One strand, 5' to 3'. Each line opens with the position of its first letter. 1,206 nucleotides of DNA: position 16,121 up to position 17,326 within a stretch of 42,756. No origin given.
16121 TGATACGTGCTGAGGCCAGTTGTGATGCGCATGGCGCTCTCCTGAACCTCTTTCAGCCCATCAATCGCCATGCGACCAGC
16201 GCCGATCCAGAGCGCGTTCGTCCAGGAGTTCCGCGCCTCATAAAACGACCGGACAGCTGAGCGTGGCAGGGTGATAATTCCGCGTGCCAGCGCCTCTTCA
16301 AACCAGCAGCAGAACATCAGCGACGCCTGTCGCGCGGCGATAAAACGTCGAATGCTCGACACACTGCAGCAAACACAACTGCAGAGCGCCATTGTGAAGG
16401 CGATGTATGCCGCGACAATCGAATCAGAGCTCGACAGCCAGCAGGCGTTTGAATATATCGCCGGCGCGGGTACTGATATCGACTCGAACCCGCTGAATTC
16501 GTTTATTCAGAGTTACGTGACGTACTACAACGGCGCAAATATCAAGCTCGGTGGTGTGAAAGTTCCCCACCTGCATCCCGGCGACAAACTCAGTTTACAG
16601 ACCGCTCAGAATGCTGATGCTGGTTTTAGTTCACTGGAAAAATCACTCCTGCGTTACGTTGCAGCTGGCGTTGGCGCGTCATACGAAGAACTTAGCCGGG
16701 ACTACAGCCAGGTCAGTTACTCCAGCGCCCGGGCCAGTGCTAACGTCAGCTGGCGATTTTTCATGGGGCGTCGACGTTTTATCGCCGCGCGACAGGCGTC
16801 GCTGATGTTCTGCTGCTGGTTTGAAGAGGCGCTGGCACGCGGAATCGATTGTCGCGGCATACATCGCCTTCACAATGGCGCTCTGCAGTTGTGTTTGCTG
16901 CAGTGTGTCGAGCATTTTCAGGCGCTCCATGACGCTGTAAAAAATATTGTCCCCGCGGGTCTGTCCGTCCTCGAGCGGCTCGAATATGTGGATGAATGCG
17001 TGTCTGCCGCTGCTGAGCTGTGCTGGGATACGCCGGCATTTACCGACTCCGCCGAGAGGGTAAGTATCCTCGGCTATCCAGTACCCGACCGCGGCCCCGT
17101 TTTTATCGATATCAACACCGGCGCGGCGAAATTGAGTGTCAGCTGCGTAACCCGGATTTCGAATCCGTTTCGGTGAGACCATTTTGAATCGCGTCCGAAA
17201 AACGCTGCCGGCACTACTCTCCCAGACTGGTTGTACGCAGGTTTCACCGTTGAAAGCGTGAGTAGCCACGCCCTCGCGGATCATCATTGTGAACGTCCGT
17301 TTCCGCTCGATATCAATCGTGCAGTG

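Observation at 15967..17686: Portal gene broken by an inverted central segment with interleaved perfect inverted repeats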

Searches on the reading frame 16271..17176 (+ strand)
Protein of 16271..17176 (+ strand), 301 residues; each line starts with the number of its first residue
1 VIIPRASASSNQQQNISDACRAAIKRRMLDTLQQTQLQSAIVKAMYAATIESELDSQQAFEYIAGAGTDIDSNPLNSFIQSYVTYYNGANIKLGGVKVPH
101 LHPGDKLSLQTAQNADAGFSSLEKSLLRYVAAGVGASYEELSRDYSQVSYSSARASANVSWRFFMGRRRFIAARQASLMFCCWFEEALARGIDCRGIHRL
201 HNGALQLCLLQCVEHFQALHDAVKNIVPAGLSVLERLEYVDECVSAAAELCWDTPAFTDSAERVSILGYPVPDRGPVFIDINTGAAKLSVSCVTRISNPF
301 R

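Call 9: find_encoding_contigs(protein=window:16271-17176:+, flank=10000, max_places=10)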
Protein window:16271-17176:+ (301 aa): no gene with exactly this product is on record in the collection.

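Call 30: search_protein_families(library=pfam, proteins=[window:16271-17176:+], max_evalue=0.01)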
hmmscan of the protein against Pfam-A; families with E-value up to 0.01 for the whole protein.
window:16271-17176:+ (301 aa): 1 family
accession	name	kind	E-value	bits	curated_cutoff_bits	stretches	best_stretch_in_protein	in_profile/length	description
PF05136.18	Phage_portal_2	-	2.9e-34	119.2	32.9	1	11-168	204-354/354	Phage portal protein, lambda family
